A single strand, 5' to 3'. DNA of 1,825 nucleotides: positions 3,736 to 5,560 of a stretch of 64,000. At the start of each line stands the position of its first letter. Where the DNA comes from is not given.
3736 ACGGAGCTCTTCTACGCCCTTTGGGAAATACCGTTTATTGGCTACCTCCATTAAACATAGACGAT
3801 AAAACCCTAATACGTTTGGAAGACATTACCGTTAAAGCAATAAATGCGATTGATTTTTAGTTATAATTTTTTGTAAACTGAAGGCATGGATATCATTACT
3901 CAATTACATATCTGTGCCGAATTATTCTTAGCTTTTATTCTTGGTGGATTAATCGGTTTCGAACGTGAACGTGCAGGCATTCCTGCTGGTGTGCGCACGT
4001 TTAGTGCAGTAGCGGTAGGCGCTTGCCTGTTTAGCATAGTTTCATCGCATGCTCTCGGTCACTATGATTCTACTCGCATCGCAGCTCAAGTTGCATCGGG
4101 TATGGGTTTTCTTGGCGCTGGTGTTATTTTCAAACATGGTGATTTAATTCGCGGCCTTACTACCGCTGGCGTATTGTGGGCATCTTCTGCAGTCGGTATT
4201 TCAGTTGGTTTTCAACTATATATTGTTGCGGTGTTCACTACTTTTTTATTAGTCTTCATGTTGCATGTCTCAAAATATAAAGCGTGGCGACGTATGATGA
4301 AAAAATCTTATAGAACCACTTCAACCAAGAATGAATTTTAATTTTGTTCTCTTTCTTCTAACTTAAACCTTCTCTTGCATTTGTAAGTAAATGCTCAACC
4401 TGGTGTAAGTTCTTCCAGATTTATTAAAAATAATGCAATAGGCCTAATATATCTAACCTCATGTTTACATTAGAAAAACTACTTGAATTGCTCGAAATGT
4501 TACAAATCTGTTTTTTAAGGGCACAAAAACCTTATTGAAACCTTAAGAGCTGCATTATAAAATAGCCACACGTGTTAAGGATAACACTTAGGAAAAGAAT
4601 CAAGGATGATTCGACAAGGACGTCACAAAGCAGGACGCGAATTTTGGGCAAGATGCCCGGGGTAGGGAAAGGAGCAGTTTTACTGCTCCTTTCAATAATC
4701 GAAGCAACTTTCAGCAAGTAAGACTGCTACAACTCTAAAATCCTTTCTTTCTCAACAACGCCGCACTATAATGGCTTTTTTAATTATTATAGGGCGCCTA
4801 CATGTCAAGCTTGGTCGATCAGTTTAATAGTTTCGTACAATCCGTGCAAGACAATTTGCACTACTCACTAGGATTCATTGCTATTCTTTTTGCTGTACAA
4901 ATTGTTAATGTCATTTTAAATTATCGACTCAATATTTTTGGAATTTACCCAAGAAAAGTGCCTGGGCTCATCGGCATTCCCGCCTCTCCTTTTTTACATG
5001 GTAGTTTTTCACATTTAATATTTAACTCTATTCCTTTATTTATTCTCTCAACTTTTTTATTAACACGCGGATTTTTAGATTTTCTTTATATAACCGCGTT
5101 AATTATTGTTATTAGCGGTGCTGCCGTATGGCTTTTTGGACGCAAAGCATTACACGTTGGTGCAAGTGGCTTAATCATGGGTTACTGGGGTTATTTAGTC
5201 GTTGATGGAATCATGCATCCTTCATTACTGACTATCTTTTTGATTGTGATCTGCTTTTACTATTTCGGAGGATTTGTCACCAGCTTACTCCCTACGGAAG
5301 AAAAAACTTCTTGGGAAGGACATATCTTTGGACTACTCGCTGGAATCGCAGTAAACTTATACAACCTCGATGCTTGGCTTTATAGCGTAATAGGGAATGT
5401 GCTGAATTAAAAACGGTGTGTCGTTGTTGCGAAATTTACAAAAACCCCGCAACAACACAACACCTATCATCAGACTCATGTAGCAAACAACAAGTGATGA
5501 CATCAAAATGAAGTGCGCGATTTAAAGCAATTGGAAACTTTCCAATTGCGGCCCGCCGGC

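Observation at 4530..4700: Candidate CsrB/RsmY/RsmZ-type sRNA about 0.9 kb from csrA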

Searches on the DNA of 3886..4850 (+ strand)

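Call 4: search_rna_families(source=window, start=4300, end=4850, threshold=evalue, max_evalue=10, show_alignments=3)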
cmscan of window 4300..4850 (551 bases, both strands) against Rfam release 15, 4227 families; matches with E-value up to 10: 9.
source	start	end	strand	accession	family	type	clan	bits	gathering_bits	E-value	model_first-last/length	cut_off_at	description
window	4662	4694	-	RF04343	Plastid-psbA-2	Cis-reg;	CL00153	23.1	55.8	0.059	1-60/60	no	Plastid-psbA-2 3UTR RNA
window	4668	4696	+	RF04344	Plastid-psbA-3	Cis-reg;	CL00153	21.7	48.4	0.2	1-57/57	no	Plastid-psbA-3 3UTR RNA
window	4418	4471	-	RF02454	ncr982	Gene; sRNA;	-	20.4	50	2.2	1-79/79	no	Bacillus sRNA ncr982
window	4667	4734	-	RF02432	SpF25_sRNA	Gene; sRNA;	-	20.1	48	0.95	1-102/102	no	Streptococcus sRNA SpF25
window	4665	4735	-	RF02057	STnc40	Gene; sRNA;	-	19.7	45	0.83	1-70/70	no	Salmonella enterica sRNA STnc40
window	4667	4742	-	RF02591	Spy1786666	Gene; sRNA;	-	16.5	64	1.9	1-87/87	no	S. pyogenes small RNA 1786666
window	4571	4696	+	RF00166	PrrB_RsmZ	Gene; sRNA;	CL00106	15.5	44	0.29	1-133/133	no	PrrB/RsmZ RNA family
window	4644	4714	+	RF00936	mir-744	Gene; miRNA;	-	15.4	87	5.9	1-96/96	no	mir-744 microRNA precursor family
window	4650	4755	-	RF02492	Gl_U2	Gene; snRNA; splicing;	-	12.4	100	3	1-136/136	no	Giardia U2 spliceosomal RNA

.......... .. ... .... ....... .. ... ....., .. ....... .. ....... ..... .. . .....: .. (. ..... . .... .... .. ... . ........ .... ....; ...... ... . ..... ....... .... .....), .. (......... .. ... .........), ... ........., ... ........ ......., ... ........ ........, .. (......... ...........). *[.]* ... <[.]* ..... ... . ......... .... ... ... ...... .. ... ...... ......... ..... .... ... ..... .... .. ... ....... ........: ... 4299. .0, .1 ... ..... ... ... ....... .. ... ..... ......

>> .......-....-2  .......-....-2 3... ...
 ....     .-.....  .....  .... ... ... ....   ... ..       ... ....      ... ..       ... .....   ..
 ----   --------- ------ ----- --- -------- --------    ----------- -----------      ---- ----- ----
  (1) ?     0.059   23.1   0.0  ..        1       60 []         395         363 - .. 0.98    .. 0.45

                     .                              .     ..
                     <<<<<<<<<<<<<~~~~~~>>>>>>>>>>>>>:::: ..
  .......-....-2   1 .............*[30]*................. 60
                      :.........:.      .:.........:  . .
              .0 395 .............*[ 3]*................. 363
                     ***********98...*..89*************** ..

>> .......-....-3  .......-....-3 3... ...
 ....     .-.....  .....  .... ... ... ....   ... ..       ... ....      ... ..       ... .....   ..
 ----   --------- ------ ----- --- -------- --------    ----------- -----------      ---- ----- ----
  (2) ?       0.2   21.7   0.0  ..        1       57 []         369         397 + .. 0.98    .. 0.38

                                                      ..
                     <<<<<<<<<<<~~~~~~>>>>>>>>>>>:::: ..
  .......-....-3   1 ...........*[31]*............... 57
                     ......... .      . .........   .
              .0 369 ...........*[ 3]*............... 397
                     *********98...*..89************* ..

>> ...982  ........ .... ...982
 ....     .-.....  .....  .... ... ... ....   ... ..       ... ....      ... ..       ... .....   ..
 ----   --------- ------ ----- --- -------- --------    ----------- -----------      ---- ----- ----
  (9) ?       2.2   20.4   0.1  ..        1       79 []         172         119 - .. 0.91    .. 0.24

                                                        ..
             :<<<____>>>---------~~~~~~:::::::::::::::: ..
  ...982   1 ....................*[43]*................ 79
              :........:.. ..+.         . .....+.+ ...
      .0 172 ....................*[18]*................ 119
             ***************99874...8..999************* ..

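Call 36: search_rna_families(source=L019, start=4600, end=4850, threshold=evalue, max_evalue=10, show_alignments=2)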
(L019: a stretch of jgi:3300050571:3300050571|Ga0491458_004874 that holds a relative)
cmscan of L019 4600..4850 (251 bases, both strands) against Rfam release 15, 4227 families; matches with E-value up to 10: 3.
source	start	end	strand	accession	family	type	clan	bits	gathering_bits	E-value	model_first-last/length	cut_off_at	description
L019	4710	4829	+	RF00166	PrrB_RsmZ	Gene; sRNA;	CL00106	24.4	44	0.00056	1-133/133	no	PrrB/RsmZ RNA family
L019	4771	4832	+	RF02551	DapZ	Cis-reg;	-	15.3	56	2.8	1-78/78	no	ABC transporter regulator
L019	4799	4832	+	RF04343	Plastid-psbA-2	Cis-reg;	CL00153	15.1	55.8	3.1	1-60/60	no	Plastid-psbA-2 3UTR RNA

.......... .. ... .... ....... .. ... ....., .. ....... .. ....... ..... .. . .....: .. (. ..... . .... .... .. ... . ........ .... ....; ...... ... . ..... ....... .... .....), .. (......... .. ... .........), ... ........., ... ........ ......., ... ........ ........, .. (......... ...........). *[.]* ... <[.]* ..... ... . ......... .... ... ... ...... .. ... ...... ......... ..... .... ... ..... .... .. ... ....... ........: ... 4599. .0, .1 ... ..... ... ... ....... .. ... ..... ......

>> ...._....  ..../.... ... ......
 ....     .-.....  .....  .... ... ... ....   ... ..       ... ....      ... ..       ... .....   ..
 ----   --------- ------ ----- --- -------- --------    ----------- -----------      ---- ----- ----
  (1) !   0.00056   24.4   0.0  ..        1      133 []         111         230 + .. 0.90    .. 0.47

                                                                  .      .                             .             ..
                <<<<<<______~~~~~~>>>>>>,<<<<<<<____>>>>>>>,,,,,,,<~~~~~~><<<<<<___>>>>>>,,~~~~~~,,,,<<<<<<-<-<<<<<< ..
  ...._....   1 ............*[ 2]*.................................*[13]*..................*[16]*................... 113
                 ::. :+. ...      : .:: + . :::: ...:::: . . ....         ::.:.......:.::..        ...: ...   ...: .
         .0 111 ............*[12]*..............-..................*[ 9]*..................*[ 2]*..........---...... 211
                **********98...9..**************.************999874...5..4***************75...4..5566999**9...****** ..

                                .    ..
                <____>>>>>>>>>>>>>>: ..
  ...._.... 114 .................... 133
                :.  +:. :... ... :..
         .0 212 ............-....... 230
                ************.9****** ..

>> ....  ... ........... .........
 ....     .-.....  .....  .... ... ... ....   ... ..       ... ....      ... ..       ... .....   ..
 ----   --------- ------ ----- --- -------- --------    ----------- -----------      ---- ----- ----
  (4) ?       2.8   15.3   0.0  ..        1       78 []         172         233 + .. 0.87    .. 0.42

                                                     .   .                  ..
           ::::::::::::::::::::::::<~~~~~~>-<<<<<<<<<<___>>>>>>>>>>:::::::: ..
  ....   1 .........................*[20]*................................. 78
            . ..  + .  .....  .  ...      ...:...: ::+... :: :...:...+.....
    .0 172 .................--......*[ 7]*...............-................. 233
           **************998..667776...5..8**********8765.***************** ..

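Call 74: search_dna_similar(query=window:4370-4710:+, collection=plasmids, mode=distant, max_rows=10, max_evalue=0.01)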
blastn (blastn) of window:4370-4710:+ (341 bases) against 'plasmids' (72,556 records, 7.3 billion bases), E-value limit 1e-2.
No match.

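Call 84: search_rna_families(source=window, start=4560, end=4705, threshold=evalue, max_evalue=1, show_alignments=4)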
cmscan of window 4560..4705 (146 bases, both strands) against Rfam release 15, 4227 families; matches with E-value up to 1: 4.
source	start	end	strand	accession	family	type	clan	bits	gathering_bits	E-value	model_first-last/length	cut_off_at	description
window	4583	4692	+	RF02144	rsmX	Gene;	CL00106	24.1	56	0.0052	1-114/114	no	rsmX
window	4662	4694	-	RF04343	Plastid-psbA-2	Cis-reg;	CL00153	23.1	55.8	0.016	1-60/60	no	Plastid-psbA-2 3UTR RNA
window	4668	4696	+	RF04344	Plastid-psbA-3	Cis-reg;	CL00153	21.7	48.4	0.052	1-57/57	no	Plastid-psbA-3 3UTR RNA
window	4568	4696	+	RF02728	HrrF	Gene; sRNA;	-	19.4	77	0.17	1-116/116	no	Haemophilus regulatory RNA responsive to iron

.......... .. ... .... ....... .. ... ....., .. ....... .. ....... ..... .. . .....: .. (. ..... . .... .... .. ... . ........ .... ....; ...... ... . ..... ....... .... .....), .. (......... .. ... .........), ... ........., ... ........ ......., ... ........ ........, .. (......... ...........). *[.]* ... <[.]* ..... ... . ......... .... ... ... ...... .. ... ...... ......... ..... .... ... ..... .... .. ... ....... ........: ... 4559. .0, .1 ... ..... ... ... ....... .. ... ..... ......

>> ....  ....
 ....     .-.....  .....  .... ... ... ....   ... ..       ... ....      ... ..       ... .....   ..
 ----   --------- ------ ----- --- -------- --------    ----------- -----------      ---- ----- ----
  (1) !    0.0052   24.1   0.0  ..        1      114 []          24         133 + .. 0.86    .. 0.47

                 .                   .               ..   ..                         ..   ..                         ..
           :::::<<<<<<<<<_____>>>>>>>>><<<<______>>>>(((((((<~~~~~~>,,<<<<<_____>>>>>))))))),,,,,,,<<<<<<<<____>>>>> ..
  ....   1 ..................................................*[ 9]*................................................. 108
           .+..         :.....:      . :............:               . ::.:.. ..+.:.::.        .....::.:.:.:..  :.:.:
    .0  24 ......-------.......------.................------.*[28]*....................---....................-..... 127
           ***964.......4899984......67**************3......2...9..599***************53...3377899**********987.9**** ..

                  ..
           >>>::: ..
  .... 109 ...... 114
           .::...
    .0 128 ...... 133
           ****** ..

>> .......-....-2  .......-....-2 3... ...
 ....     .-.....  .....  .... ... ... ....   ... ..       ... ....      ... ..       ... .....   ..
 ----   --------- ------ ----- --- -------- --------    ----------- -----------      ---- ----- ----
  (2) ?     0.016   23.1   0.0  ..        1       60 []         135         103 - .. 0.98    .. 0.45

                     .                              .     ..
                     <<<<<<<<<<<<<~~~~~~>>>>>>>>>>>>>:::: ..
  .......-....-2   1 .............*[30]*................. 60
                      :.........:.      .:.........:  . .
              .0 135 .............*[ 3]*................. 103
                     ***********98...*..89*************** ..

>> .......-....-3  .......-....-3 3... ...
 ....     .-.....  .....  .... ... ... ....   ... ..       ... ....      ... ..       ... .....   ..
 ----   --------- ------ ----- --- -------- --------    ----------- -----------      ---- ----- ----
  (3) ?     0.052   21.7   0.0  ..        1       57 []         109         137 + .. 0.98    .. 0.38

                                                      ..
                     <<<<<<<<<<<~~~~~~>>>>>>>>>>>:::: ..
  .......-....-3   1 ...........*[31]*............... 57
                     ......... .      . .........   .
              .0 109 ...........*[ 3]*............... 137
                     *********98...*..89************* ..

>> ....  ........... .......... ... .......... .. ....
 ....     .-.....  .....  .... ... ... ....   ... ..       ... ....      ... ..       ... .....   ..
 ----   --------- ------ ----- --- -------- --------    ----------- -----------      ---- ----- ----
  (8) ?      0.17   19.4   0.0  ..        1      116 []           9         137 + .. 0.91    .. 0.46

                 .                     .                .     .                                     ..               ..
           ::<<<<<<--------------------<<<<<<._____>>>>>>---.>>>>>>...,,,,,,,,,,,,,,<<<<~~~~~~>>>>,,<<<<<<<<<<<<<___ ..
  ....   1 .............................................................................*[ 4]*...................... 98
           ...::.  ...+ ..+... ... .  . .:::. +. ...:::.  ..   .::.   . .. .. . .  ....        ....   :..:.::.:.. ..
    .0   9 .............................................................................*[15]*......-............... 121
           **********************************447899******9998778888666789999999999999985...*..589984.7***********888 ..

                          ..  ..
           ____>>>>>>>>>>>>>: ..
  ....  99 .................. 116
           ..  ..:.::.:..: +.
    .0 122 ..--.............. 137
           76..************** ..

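Call 85: build_rna_model(alignment_id=A3)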
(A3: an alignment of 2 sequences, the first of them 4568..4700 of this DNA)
Model R1 built from alignment A3 (2 sequences, 146 columns); structure: RNAalifold consensus.
model positions 146; base pairs 21; branch points 3; effective number of sequences 1.5; information 0.59 bits per position. Calibrated on 0.2 Mb of random sequence (short: E-values are rough).
structure used (alignment columns):
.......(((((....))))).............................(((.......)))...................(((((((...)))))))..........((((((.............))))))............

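Call 86: search_with_rna_model(model_id=R1, sources=[window, L001, L002, L003, L004, L005, L006, L007, L008, L009, L010, L011, L012, L013, L014, L015, L016, L017, L019, L020, L021, L022, L025, L027, L028, L035, L036, L037, L038, L039, L040, L041, L042, L043, L044, L045, L046, L047], max_evalue=10)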
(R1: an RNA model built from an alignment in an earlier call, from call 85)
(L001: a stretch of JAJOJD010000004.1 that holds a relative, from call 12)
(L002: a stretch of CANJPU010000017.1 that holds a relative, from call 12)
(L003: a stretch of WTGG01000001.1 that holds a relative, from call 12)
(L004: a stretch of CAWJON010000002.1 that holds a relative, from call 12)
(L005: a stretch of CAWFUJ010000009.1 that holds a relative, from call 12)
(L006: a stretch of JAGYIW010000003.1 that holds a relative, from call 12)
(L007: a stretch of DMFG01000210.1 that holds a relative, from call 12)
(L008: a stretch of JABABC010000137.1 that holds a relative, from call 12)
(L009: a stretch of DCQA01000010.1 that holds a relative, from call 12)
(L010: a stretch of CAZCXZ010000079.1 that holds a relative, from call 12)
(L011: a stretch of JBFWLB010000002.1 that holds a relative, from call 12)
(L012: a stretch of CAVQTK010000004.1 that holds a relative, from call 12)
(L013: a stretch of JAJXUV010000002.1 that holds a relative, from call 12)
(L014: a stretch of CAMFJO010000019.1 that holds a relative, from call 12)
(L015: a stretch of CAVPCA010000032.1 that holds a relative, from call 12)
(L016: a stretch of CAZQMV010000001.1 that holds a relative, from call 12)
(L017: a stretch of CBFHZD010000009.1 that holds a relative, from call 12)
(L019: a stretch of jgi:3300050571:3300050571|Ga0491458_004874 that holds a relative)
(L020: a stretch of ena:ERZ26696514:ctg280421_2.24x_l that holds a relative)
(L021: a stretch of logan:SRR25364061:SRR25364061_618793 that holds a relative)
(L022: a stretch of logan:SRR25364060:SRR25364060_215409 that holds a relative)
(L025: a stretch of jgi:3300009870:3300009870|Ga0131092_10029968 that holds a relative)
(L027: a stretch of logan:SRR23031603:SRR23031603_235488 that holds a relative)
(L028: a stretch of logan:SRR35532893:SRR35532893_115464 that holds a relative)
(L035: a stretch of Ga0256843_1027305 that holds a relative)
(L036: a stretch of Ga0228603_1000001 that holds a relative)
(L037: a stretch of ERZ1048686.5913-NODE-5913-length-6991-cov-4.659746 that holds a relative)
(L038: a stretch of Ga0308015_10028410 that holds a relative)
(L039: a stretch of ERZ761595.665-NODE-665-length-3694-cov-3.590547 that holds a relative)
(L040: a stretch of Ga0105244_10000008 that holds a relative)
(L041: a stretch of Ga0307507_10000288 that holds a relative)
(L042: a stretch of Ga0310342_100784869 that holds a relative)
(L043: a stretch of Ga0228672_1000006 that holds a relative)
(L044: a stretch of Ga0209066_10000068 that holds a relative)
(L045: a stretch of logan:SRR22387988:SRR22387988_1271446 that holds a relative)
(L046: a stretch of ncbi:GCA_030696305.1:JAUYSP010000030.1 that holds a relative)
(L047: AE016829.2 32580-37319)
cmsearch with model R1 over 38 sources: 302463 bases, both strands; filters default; matches with E-value up to 10: 12.
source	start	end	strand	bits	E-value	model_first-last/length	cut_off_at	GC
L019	4693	4838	+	165.3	1.9e-36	1-146/146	no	0.46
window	4568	4700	+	137.6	5.5e-30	1-146/146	no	0.45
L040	407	485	-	25.4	0.00092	1-146/146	no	0.41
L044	5009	5146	+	17.1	0.083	1-146/146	no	0.51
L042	666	831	-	16.7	0.1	1-146/146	no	0.4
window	10347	10459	-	15.9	0.16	1-146/146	no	0.35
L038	260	359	+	12.3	1.1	1-146/146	no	0.42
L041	2845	2919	-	11.4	1.8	1-146/146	no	0.35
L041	10107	10206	-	10.8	2.4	1-146/146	no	0.39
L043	3979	4055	+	9.9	4.1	1-146/146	no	0.36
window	39007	39139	-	9.5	4.8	1-146/146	no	0.41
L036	2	76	+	9.4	5.3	1-146/146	no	0.37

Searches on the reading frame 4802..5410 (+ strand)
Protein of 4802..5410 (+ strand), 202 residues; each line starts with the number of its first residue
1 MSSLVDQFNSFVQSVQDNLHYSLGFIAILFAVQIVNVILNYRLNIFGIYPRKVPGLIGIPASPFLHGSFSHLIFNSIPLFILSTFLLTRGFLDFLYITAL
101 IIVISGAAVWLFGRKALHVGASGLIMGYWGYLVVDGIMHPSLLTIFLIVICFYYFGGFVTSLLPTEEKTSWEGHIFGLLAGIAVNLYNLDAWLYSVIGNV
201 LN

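Call 12: find_related_loci(query=window:4802-5407:+, collection=genome_contigs, flank=4000)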
Query window:4802-5407:+ (202 aa) in genome_contigs; peptide patterns used: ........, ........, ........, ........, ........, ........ (x = any residue, [..] = any of these).
299 stretches matched a pattern; 17 encode a relative of the query (tblastn E <= 1e-3); 17 distinct loci.
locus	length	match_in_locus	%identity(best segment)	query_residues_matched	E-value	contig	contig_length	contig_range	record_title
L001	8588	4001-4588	57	1-197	3e-59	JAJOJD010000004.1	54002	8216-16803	MAG: Gammaproteobacteria bacterium isolate S5C1339 S5CNODE_70_length_54002_cov_4.749921, whole genome shotgun sequence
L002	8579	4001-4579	49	1-193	4e-58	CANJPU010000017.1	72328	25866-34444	MAG: Comamonadaceae bacterium isolate RH-23may17-484 genome assembly, contig: RH-23may17-C2540, whole genome shotgun seq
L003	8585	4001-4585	47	6-195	2e-57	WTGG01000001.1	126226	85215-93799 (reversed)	MAG: Coxiellaceae bacterium isolate CO36386bin_8 NODE_94_length_126226_cov_25.534933, whole genome shotgun sequence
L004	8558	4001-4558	51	1-185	3e-56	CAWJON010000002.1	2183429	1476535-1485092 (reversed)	MAG: uncultured proteobacterium isolate MFD04434.bin.1.80 genome assembly, contig: contig_8089, whole genome shotgun seq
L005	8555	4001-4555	49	1-185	3e-56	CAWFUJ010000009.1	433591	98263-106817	MAG: uncultured proteobacterium isolate MFD09495.bin.2.30 genome assembly, contig: contig_3640, whole genome shotgun seq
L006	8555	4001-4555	45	1-185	7e-55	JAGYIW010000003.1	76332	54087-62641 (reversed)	MAG: Gammaproteobacteria bacterium isolate M30B25 3, whole genome shotgun sequence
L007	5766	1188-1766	46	7-194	9e-55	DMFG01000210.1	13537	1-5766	MAG TPA_asm: Coxiellaceae bacterium isolate UBA9148 contig_3289, whole genome shotgun sequence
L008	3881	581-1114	48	7-184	7e-55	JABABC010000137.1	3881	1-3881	MAG: Coxiellaceae bacterium isolate bin34o c_000001258680, whole genome shotgun sequence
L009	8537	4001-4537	47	6-184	7e-54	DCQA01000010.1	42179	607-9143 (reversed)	MAG TPA_asm: Coxiellaceae bacterium UBA1530 UBA1530_contig_4595, whole genome shotgun sequence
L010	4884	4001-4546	44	1-182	5e-49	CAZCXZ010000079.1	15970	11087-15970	MAG TPA_asm: Uncultured Candidatus Berkiella sp. isolate SRP062349_co2_245 genome assembly, contig: NODE_1977_length_159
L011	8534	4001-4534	46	7-184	3e-48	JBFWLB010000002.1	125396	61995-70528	MAG: Candidatus Berkiella sp. isolate CA_2019_NHSR_56 NODE_409_length_125396_cov_5.038868_NHSR, whole genome shotgun seq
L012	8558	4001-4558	47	1-185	1e-47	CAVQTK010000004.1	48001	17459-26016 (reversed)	MAG: uncultured proteobacterium isolate MFD01633.bin.2.96 genome assembly, contig: contig_112495, whole genome shotgun s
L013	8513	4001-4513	50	15-184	1e-45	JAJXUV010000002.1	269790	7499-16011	MAG: Proteobacteria bacterium isolate BP5.bin118 NODE_17_length_269790_cov_3.567957, whole genome shotgun sequence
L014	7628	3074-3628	42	1-184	2e-43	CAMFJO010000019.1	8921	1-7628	MAG: uncultured Legionellales bacterium isolate SRR12456166_bin.12_metaWRAP_v1.3_MAG genome assembly, contig: ERZ1228997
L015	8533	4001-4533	47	9-186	9e-43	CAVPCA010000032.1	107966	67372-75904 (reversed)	MAG: uncultured proteobacterium isolate MFD10064.bin.2.12 genome assembly, contig: contig_4397, whole genome shotgun seq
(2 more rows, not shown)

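Call 18: search_protein_families(library=pfam, proteins=[window:4802-5410:+], max_evalue=0.01)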
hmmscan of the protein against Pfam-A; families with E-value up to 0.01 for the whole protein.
window:4802-5410:+ (202 aa): 1 family
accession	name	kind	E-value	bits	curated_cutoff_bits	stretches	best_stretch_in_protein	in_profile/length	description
PF01694.28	Rhomboid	-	2.4e-20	73.6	22.6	1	61-186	9-138/143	Rhomboid domain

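Call 79: search_protein_families(library=ncbifam, proteins=[window:4802-5410:+], max_evalue=0.001)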
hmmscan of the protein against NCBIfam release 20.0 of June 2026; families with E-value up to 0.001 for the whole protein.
window:4802-5410:+ (202 aa): 1 family
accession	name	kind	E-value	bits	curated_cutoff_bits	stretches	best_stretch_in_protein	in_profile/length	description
TIGR03902.1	rhom_GG_sort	equivalog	2.4e-05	24.4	84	1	62-184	22-152/154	rhombosortase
